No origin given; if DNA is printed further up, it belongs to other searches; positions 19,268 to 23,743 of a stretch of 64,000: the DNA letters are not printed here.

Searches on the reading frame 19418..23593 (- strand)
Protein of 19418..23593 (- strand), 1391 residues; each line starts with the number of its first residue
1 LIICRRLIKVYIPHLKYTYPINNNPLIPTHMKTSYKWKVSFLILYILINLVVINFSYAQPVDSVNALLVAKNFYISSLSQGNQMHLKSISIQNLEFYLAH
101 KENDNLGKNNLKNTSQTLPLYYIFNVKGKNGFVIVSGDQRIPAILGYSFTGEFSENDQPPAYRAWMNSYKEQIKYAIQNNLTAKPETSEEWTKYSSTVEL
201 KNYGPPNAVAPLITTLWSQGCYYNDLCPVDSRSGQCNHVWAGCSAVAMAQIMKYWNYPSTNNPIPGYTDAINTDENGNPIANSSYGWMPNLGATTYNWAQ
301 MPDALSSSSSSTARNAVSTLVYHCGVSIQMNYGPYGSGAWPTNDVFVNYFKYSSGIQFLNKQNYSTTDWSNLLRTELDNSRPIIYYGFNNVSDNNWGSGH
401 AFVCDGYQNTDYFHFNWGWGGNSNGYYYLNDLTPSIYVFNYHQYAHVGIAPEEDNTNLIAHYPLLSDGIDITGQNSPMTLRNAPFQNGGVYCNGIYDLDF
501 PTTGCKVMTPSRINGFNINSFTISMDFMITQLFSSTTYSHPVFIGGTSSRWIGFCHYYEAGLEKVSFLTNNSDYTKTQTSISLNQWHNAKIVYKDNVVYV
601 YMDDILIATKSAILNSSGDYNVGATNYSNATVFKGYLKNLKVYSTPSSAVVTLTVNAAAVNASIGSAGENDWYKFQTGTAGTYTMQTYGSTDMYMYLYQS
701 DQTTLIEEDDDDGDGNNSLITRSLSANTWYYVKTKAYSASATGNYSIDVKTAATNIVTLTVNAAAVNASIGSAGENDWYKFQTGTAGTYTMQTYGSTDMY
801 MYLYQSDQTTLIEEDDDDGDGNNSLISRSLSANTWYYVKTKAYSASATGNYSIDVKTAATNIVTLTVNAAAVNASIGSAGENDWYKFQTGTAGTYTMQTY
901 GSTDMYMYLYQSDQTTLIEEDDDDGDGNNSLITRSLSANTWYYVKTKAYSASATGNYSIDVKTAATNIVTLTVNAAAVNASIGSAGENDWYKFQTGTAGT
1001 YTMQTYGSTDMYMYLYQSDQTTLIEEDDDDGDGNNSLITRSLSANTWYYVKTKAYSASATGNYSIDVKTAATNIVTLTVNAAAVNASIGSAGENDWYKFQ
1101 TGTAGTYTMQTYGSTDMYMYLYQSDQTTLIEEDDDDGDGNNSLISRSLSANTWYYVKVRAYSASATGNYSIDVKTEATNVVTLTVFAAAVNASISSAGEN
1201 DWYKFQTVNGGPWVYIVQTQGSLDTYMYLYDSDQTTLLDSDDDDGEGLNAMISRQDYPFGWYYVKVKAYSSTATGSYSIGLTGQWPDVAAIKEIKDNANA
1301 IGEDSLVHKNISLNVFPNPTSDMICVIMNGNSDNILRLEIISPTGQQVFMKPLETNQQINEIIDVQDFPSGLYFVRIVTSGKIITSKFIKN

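Call 62: search_protein_families(library=pfam, proteins=[window:19418-23593:-], max_evalue=0.00001)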
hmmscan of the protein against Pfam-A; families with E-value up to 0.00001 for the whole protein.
window:19418-23593:- (1391 aa): 5 families
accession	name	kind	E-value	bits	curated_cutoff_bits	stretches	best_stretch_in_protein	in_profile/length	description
PF01640.23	Peptidase_C10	-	1.2e-55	189.2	26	1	217-427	1-194/194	Peptidase C10 family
PF04151.21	PPC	-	1.4e-28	100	25.9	1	1094-1160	2-70/70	Bacterial pre-peptidase C-terminal domain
PF13734.11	Inhibitor_I69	-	3.1e-22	79.3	25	1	58-173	1-98/98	Spi protease inhibitor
PF18962.6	Por_Secre_tail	-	7.5e-11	42.6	27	1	1315-1389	1-74/75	Secretion system C-terminal sorting domain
PF13385.13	Laminin_G_3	-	4.1e-07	30.7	27.6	1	510-648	10-146/151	Concanavalin A-like lectin/glucanases superfamily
